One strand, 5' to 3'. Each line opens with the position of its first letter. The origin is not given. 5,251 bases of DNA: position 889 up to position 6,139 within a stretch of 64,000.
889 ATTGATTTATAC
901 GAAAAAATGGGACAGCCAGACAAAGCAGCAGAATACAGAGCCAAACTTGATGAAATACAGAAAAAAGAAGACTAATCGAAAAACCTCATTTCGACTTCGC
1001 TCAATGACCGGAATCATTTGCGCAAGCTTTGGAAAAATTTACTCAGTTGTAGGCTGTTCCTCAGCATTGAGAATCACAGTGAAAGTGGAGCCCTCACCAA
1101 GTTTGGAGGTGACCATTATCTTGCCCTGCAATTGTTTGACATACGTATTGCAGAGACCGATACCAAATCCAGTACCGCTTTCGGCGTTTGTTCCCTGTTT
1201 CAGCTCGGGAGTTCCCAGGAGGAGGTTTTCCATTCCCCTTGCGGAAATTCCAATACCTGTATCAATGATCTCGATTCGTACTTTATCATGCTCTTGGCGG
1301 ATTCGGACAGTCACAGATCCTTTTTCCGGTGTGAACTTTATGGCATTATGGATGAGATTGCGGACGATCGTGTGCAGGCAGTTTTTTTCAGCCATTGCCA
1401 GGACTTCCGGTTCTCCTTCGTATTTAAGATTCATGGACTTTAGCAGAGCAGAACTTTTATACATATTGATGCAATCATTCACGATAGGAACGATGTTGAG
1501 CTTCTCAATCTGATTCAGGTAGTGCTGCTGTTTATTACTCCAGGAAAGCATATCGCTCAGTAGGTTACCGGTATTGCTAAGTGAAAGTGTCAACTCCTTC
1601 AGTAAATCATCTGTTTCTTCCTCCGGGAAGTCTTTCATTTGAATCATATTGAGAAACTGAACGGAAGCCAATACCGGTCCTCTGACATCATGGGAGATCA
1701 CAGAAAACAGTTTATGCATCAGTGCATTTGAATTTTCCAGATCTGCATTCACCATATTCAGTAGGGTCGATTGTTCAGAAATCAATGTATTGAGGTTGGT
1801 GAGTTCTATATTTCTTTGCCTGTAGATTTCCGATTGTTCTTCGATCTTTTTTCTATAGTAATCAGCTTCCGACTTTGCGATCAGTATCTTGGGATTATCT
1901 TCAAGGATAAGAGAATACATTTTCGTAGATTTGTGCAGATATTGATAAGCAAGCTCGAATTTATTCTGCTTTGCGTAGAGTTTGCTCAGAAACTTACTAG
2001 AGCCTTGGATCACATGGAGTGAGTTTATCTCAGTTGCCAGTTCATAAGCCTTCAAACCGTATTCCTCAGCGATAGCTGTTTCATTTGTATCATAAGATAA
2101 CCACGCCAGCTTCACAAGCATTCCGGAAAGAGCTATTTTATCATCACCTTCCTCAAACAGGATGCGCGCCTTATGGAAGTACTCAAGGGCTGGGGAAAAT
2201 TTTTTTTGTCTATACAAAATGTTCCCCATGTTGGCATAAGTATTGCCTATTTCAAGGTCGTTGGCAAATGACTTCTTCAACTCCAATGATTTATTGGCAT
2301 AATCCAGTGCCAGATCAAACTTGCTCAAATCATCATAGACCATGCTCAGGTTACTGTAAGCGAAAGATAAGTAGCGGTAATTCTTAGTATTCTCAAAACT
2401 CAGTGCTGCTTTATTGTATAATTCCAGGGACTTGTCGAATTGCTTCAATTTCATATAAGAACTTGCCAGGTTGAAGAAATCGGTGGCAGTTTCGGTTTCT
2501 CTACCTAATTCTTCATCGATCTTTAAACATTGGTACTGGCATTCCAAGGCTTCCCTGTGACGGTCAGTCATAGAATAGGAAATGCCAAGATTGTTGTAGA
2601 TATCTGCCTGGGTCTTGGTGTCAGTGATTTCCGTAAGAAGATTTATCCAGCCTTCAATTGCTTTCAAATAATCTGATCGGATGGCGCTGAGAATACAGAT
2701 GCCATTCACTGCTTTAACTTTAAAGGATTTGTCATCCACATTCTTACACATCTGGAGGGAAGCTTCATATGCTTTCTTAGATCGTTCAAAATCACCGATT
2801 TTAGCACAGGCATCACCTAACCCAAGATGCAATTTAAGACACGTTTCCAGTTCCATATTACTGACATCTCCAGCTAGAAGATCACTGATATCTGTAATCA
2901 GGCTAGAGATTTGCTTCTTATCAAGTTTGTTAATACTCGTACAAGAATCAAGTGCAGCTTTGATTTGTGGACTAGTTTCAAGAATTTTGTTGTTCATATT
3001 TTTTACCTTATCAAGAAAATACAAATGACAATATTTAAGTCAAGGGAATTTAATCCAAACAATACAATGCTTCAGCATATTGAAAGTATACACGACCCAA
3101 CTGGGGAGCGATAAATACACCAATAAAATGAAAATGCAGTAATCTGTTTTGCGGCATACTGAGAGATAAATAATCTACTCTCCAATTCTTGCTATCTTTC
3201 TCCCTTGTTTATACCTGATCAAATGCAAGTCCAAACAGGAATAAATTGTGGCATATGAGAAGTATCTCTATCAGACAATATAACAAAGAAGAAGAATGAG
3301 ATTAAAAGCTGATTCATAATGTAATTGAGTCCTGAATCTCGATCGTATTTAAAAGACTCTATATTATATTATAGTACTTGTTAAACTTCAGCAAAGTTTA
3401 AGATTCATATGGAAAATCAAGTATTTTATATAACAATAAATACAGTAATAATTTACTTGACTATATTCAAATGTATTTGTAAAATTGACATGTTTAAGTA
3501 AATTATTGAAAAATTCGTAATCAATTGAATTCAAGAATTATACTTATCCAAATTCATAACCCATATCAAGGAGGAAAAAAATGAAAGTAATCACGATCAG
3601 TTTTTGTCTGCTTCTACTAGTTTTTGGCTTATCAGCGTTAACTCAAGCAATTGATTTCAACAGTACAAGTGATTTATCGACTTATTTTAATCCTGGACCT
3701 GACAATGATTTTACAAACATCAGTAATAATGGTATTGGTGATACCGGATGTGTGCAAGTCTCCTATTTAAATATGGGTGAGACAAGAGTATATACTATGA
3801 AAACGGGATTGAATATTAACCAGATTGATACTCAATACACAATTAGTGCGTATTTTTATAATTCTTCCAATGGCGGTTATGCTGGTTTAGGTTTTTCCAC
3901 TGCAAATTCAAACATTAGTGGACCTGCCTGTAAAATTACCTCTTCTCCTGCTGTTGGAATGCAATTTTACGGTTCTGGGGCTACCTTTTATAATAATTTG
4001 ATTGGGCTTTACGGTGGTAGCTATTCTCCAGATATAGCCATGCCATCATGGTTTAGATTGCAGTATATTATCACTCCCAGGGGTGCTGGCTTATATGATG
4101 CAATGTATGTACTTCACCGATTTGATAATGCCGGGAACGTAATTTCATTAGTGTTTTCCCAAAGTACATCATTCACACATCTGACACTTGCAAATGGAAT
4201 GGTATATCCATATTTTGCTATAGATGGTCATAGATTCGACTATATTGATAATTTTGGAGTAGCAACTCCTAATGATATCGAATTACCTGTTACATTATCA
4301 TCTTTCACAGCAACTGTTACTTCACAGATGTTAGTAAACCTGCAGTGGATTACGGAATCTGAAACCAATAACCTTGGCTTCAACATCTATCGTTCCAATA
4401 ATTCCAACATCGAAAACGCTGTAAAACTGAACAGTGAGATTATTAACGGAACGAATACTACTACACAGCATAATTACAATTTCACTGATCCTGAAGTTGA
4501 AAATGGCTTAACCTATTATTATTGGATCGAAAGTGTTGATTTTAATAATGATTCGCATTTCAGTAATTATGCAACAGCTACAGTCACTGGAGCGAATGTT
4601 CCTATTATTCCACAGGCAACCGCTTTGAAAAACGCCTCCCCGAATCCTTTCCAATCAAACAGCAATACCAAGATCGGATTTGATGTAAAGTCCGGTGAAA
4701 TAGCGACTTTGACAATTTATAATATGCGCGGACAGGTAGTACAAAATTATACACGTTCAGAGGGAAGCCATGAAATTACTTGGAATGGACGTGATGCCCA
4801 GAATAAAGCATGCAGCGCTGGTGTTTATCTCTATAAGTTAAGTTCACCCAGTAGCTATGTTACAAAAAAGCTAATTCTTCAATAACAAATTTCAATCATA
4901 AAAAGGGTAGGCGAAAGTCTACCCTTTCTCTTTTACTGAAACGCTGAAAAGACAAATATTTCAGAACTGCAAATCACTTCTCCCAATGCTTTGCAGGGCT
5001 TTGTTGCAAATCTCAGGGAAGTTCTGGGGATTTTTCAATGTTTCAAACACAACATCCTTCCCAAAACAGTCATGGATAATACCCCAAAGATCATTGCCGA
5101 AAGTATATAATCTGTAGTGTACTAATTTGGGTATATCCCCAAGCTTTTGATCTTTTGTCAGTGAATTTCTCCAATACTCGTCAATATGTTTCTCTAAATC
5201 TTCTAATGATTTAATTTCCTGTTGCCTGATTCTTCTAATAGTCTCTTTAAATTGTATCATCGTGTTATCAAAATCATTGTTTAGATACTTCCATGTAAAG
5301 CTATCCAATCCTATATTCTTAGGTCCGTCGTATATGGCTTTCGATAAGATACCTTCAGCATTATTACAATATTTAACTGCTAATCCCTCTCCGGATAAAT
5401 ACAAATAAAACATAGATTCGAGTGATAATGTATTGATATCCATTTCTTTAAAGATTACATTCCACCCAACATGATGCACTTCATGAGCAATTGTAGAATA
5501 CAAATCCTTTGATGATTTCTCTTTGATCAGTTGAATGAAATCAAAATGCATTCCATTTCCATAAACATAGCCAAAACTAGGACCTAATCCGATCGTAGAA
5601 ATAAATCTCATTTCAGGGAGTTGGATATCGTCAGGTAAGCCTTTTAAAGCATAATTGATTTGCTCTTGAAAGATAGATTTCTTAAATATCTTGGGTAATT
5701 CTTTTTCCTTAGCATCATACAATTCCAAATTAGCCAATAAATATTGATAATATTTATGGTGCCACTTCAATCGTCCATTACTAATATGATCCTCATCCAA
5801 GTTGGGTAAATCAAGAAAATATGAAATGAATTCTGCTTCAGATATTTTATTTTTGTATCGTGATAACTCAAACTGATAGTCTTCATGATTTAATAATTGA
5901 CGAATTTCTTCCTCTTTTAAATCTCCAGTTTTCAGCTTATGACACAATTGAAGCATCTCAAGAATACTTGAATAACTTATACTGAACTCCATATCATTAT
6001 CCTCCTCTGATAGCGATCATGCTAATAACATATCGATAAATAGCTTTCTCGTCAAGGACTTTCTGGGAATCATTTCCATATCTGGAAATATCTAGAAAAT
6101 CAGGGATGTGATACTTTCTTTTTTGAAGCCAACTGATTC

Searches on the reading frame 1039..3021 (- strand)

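Call 83: search_protein_families(library=pfam, proteins=[window:1039-3021:-], max_evalue=0.001)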
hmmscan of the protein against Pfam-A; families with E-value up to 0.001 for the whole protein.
window:1039-3021:- (660 aa): 13 families
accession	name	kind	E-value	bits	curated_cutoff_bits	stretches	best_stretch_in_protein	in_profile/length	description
PF13424.12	TPR_12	-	1e-29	103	30.1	3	184-250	8-76/77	Tetratricopeptide repeat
PF00515.34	TPR_1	-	1.1e-22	79.2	27.8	2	261-285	3-27/34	Tetratricopeptide repeat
PF07719.23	TPR_2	-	3.3e-22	77.2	27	0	182-206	4-28/34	Tetratricopeptide repeat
PF02518.31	HATPase_c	-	3.8e-21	76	26.4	1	549-653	6-109/111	Histidine kinase-, DNA gyrase B-, and HSP90-like ATPase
PF13374.12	TPR_10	-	1.2e-15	57.4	27.5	1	139-168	2-31/42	Tetratricopeptide repeat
PF13181.12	TPR_8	-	5.9e-15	54.5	25.7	0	139-171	1-33/34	Tetratricopeptide repeat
PF13176.12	TPR_7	-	6.8e-07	29.3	27.9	0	65-98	2-35/36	Tetratricopeptide repeat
PF24885.1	TPR_NPHP3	-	3.3e-06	27.1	100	0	114-251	74-215/239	Nephrocystin-3 TPR domain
PF14938.12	SNAP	-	5.4e-06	26.5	25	0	139-238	35-134/282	Soluble NSF attachment protein, SNAP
PF13428.12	TPR_14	-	3.6e-05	24.5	23.5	0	63-94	2-33/44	Tetratricopeptide repeat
PF17874.7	TPR_MalT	-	6.6e-05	22.8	45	0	265-368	86-190/336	MalT-like TPR region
PF25058.1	ARM_TT21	-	0.00031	21.2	27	0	175-233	53-111/155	Tetratricopeptide repeat protein 21 ARM repeat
PF23953.1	TPR_COPA_B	-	0.00033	20.8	33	0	222-286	39-101/181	COPA/B TPR domain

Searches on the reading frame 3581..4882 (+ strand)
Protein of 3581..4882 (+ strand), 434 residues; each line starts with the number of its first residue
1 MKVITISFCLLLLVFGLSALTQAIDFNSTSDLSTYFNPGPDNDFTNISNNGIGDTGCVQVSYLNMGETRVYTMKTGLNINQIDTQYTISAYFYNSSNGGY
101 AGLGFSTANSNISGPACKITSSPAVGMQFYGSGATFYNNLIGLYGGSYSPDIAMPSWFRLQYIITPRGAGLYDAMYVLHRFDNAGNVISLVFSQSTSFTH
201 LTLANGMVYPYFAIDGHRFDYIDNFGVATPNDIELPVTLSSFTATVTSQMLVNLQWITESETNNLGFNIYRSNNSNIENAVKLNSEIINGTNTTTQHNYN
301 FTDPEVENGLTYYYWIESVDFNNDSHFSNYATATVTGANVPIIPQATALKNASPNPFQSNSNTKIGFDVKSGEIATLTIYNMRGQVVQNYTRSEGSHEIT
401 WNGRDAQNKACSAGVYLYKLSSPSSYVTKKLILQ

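Call 83: search_protein_families(library=pfam, proteins=[window:3581-4882:+], max_evalue=0.001)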
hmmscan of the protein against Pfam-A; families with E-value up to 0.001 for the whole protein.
window:3581-4882:+ (434 aa): 3 families
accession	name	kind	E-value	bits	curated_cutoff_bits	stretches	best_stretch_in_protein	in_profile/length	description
PF13860.13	FlgD_ig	-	5.1e-08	33.2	27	1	369-422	18-75/79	FlgD Ig-like domain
PF18962.6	Por_Secre_tail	-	2.9e-06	27.9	27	1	354-432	3-74/75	Secretion system C-terminal sorting domain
PF13585.12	CHU_C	-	2.1e-05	25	27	1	353-422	8-72/86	CHU_C Type IX secretion signal domain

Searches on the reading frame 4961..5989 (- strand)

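Call 83: search_protein_families(library=pfam, proteins=[window:4961-5989:-], max_evalue=0.001)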
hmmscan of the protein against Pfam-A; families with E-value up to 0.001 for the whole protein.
window:4961-5989:- (342 aa): 1 family
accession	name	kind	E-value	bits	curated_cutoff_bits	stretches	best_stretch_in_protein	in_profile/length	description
PF18958.6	DUF5700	-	1.7e-15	57.7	25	1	30-332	2-278/283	Putative zinc dependent peptidase (DUF5700)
